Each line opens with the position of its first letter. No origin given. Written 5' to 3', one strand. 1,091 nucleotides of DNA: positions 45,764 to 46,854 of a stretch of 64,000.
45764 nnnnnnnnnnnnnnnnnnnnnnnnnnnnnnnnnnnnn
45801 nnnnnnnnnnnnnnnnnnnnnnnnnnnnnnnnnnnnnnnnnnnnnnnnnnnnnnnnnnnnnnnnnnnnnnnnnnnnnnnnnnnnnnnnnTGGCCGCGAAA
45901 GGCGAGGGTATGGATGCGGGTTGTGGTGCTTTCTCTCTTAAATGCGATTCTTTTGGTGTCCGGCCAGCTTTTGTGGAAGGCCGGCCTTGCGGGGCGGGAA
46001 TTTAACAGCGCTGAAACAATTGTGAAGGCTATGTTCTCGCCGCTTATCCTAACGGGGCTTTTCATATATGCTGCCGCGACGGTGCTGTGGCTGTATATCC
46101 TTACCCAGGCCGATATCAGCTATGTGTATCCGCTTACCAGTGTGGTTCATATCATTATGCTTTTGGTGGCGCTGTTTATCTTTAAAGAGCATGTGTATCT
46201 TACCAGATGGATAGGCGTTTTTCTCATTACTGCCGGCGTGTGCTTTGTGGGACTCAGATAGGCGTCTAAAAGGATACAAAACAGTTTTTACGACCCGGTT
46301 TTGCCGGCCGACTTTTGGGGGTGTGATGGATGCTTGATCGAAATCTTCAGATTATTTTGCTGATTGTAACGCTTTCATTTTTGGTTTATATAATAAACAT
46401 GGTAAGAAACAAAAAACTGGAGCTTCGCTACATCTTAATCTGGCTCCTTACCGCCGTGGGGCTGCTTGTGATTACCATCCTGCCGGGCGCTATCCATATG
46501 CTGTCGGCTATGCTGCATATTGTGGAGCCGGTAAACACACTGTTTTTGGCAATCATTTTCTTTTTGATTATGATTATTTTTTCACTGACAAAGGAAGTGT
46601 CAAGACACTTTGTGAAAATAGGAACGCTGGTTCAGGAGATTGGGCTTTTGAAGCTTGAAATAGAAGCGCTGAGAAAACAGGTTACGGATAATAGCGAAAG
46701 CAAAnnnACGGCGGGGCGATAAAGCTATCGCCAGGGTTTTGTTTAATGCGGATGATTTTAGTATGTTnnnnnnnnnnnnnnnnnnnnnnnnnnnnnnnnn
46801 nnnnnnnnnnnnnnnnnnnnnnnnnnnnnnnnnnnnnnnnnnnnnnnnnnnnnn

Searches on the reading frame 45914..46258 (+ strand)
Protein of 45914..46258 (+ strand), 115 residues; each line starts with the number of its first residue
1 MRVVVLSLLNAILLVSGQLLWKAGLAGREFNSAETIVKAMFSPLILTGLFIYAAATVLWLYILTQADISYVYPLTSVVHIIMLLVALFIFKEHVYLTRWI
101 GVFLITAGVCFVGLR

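Call 8: search_protein_families(library=ncbifam, proteins=[window:45914-46258:+], max_evalue=0.01)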
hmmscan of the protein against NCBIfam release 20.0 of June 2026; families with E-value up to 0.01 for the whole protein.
window:45914-46258:+ (115 aa): 3 families
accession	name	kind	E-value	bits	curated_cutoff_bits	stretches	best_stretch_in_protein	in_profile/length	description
NF011625.2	PRK15051.1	equivalog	3e-08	33.9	92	1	5-113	4-108/111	4-amino-4-deoxy-L-arabinose-phosphoundecaprenol flippase subunit ArnE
NF002816.2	PRK02971.1-2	equivalog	2.6e-06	27.9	99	1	35-112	37-116/120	4-amino-4-deoxy-L-arabinose-phosphoundecaprenol flippase subunit ArnF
TIGR03340.1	phn_DUF6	hypoth_equivalog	5.7e-06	26.2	288.15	1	43-110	213-279/281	phosphonate utilization associated putative membrane protein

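Call 10: search_protein_families(library=pfam, proteins=[window:45914-46258:+], max_evalue=0.001)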
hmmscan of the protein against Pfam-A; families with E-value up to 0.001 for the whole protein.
window:45914-46258:+ (115 aa): 2 families
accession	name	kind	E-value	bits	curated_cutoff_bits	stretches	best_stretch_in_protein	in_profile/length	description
PF00892.27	EamA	-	1.2e-07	32.5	28.2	1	33-112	57-133/135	EamA-like transporter family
PF10639.15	TMEM234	-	0.00062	20.3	30.1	1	47-112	46-112/113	Putative transmembrane family 234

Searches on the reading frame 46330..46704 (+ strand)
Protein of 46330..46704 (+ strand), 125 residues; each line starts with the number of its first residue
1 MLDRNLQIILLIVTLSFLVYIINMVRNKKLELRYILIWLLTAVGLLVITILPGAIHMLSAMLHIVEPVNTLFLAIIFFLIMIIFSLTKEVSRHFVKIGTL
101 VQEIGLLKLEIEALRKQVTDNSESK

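Call 8: search_protein_families(library=ncbifam, proteins=[window:46330-46704:+], max_evalue=0.01)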
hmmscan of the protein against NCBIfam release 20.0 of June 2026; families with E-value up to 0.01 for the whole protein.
window:46330-46704:+ (125 aa): 1 family
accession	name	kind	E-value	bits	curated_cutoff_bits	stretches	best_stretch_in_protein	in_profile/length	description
TIGR02209.1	ftsL_broad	equivalog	0.00035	20.4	42.45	1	68-124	4-60/85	cell division protein FtsL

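Call 10: search_protein_families(library=pfam, proteins=[window:46330-46704:+], max_evalue=0.001)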
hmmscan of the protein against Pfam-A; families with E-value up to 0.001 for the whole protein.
window:46330-46704:+ (125 aa): 1 family
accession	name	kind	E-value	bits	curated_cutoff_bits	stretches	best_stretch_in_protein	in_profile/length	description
PF10066.14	DUF2304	-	1.9e-23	83.1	25.5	1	6-108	2-104/106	Uncharacterized conserved protein (DUF2304)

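Call 72: search_protein_families(library=ncbifam, proteins=[window:46330-46704:+], max_evalue=0.00001)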
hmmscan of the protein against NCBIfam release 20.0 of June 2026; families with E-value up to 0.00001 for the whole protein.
window:46330-46704:+ (125 aa): 0 families
